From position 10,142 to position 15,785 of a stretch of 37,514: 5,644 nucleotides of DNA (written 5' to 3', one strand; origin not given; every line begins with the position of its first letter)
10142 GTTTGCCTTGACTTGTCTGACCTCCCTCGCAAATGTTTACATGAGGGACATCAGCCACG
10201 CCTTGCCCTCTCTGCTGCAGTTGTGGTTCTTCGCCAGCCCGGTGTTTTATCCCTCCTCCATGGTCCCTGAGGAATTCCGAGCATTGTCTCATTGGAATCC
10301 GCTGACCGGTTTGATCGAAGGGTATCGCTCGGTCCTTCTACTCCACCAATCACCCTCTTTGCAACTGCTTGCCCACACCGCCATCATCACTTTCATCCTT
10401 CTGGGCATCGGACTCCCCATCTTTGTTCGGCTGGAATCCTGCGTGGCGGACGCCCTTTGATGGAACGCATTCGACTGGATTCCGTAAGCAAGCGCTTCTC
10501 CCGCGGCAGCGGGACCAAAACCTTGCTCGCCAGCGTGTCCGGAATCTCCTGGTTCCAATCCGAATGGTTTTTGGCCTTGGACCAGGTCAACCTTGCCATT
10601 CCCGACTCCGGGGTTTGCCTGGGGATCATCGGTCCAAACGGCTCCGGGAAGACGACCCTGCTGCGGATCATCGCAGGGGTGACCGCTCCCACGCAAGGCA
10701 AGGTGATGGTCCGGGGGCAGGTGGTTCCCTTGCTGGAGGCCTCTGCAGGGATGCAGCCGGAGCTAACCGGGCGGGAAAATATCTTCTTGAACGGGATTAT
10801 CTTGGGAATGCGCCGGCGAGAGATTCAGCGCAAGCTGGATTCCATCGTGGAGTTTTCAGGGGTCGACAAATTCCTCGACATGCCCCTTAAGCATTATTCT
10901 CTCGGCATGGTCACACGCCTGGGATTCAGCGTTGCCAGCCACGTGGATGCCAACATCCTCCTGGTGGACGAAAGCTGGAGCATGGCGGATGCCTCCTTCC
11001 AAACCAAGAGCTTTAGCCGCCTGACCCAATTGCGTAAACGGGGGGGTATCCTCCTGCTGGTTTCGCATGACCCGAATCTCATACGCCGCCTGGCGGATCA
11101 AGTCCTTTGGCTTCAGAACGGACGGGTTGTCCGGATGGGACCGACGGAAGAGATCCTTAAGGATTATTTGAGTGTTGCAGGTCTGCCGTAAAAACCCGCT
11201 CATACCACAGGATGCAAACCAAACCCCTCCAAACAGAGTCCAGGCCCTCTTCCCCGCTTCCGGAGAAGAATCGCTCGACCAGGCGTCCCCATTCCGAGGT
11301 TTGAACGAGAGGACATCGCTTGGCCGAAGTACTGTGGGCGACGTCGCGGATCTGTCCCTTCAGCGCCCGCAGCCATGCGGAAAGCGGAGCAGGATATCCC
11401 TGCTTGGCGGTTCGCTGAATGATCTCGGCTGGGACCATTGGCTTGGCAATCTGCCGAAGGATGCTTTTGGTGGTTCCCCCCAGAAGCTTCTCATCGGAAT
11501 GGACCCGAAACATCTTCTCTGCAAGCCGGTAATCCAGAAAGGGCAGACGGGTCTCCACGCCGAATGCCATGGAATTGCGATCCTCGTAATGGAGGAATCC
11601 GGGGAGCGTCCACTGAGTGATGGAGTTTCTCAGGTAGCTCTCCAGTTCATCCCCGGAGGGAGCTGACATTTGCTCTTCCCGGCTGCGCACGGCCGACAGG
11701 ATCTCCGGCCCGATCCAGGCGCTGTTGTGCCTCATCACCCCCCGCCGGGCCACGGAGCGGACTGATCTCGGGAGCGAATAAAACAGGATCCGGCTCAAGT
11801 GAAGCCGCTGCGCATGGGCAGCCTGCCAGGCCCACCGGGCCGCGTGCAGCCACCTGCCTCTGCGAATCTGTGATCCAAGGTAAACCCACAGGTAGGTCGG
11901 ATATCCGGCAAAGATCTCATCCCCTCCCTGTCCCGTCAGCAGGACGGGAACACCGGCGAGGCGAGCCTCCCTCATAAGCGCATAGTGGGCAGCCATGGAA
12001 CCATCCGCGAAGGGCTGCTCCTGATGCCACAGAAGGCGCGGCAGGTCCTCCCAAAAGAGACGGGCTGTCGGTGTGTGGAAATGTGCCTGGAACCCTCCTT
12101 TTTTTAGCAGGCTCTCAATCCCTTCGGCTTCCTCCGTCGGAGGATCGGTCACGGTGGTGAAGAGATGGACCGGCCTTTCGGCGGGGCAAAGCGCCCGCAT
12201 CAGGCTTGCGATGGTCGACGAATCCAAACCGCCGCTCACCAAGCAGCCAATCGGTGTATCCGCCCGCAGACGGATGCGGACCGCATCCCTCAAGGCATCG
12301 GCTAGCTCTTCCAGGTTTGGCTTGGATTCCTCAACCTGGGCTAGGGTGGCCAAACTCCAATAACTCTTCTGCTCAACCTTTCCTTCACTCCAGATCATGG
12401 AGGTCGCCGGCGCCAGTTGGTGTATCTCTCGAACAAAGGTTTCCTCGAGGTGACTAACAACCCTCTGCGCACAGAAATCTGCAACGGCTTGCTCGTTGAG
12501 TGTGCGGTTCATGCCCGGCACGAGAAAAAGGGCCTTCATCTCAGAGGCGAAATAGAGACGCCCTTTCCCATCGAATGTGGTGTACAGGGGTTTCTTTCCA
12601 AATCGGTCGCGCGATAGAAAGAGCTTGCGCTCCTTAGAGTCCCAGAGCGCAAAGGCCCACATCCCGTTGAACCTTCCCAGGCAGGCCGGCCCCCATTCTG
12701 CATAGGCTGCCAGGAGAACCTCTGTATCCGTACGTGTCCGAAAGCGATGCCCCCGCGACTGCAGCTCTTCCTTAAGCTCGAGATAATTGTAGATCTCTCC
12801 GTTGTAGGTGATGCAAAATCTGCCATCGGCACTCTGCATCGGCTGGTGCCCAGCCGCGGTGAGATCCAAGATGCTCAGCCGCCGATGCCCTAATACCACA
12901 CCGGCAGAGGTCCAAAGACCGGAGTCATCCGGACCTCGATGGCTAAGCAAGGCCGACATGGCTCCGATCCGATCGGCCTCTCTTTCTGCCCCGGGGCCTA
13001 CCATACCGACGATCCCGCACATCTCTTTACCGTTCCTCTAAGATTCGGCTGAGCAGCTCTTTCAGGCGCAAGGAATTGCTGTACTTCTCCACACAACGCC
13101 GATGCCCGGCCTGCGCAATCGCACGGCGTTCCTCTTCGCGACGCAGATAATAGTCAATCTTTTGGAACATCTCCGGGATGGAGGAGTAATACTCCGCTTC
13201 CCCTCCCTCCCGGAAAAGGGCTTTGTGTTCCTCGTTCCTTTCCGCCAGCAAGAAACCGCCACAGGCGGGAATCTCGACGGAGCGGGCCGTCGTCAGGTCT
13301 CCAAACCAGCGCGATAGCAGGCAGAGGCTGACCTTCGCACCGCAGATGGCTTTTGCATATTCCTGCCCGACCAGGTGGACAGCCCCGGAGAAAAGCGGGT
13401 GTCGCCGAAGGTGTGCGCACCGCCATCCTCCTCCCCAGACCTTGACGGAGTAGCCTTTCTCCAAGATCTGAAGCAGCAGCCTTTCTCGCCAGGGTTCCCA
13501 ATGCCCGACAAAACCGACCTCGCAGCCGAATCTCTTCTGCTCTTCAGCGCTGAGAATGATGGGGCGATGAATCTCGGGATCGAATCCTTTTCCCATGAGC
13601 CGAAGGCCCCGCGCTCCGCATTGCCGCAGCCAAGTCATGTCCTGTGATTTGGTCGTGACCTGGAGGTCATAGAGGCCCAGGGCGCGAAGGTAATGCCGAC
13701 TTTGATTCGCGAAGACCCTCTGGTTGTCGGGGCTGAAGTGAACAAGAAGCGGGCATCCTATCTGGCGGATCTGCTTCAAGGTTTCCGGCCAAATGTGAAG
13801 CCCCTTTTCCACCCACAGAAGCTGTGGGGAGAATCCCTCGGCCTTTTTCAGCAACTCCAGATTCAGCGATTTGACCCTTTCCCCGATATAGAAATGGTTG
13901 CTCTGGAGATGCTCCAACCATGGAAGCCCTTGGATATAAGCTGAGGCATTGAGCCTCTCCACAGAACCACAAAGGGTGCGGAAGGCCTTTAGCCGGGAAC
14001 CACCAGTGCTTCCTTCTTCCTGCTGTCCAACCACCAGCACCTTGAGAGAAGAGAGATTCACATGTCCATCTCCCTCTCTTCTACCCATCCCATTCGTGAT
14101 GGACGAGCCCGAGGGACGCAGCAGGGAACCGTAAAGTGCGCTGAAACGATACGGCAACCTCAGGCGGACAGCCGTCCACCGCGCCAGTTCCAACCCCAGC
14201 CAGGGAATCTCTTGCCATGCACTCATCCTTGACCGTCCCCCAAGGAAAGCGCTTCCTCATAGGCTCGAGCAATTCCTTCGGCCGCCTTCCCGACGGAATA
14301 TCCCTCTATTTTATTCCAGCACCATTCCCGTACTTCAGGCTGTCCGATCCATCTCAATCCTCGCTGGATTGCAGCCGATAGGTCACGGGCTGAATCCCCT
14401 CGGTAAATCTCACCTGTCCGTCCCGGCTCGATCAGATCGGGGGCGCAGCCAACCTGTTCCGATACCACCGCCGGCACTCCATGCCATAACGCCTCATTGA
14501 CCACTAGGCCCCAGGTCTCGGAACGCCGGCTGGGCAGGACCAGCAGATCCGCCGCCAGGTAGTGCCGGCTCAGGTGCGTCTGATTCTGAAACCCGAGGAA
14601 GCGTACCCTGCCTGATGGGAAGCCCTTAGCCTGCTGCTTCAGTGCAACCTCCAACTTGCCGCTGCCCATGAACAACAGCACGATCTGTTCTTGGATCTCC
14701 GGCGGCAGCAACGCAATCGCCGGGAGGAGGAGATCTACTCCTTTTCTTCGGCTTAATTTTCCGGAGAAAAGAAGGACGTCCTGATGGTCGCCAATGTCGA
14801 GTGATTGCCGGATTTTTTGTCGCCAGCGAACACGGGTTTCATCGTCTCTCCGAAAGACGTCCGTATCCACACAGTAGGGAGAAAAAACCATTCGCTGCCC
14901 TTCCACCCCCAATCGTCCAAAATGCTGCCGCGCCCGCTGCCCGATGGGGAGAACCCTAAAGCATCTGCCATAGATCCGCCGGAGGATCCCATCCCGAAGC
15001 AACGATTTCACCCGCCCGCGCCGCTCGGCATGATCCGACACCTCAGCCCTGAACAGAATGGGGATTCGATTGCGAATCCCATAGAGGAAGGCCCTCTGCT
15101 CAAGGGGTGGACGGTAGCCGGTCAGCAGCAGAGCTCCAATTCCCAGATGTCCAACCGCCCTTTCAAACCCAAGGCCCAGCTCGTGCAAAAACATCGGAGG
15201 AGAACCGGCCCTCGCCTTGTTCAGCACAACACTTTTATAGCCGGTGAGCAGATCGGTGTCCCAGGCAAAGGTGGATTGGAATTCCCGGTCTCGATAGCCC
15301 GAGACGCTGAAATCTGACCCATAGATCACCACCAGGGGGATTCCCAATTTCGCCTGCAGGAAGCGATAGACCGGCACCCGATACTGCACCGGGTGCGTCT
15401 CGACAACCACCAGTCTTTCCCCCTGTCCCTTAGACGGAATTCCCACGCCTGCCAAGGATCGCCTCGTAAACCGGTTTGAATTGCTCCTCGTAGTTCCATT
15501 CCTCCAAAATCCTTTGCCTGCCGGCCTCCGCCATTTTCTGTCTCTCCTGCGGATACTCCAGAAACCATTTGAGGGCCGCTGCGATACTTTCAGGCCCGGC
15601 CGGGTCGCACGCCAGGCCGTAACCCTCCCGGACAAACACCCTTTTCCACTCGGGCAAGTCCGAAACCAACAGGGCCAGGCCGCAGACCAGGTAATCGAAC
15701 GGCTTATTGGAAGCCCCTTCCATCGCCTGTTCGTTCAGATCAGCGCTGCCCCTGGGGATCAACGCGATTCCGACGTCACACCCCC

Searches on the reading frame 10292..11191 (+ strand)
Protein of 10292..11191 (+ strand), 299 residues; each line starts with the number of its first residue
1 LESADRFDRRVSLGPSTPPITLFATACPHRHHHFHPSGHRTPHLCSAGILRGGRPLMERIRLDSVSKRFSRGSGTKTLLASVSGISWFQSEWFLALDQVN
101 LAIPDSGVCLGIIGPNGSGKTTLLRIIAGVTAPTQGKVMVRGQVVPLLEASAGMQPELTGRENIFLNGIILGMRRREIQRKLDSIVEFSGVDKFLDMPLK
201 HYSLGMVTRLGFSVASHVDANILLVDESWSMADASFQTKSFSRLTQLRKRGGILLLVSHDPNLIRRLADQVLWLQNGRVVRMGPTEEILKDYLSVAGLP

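Call 16: search_protein_families(library=pfam, proteins=[window:10292-11191:+], max_evalue=0.001)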
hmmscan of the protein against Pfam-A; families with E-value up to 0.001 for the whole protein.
window:10292-11191:+ (299 aa): 2 families
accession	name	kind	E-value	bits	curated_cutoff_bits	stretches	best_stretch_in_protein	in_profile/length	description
PF00005.33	ABC_tran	-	1.1e-17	65.3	25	1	97-228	2-135/137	ABC transporter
PF13304.12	AAA_21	-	2.9e-05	24.7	27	1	111-128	3-20/304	AAA domain, putative AbiEii toxin, Type IV TA system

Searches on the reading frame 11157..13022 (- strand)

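Call 16: search_protein_families(library=pfam, proteins=[window:11157-13022:-], max_evalue=0.001)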
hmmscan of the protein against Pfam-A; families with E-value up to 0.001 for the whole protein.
window:11157-13022:- (621 aa): 4 families
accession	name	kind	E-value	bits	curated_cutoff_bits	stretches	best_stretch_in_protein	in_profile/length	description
PF00733.27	Asn_synthase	-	4.8e-68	230.8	21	1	239-592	1-338/354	Asparagine synthase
PF13522.11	GATase_6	-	4.9e-50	169.3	27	1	31-161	1-130/130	Glutamine amidotransferase domain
PF13537.11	GATase_7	-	6.1e-49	165.6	25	1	46-165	1-121/123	Glutamine amidotransferase domain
PF12481.13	DUF3700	-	7.2e-05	22.8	27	1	64-163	73-174/228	Aluminium induced protein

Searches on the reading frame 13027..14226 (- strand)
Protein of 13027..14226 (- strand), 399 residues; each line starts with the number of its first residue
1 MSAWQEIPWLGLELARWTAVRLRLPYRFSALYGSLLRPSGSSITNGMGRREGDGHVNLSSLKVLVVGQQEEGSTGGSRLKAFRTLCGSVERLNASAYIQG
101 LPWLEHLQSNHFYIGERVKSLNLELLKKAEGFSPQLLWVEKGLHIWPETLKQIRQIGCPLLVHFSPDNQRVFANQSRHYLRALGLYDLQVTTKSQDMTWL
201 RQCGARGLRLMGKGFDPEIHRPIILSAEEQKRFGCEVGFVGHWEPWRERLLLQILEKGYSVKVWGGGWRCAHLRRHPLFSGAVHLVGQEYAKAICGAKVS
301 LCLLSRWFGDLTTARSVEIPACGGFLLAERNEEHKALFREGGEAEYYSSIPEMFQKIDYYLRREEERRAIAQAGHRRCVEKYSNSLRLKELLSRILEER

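Call 18: search_protein_families(library=pfam, proteins=[window:13027-14226:-], max_evalue=0.001)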
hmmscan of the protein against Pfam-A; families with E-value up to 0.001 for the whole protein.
window:13027-14226:- (399 aa): 1 family
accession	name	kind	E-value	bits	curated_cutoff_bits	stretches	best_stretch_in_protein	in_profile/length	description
PF13524.12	Glyco_trans_1_2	-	3.2e-27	95.7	25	1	247-392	1-143/144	Glycosyl transferase-like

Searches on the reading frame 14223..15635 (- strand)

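Call 18: search_protein_families(library=pfam, proteins=[window:14223-15635:-], max_evalue=0.001)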
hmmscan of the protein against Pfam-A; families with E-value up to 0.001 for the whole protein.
window:14223-15635:- (470 aa): 3 families
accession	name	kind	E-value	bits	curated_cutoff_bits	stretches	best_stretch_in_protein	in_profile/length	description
PF00534.26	Glycos_transf_1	-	1.3e-28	100.1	26.4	1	272-425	2-154/172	Glycosyl transferases group 1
PF13692.12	Glyco_trans_1_4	-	1.2e-23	84.4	27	1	286-425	2-138/142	Glycosyl transferases group 1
PF20706.3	GT4-conflict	-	1.6e-11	44.2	26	1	217-404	139-323/385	Family 4 Glycosyltransferase in conflict systems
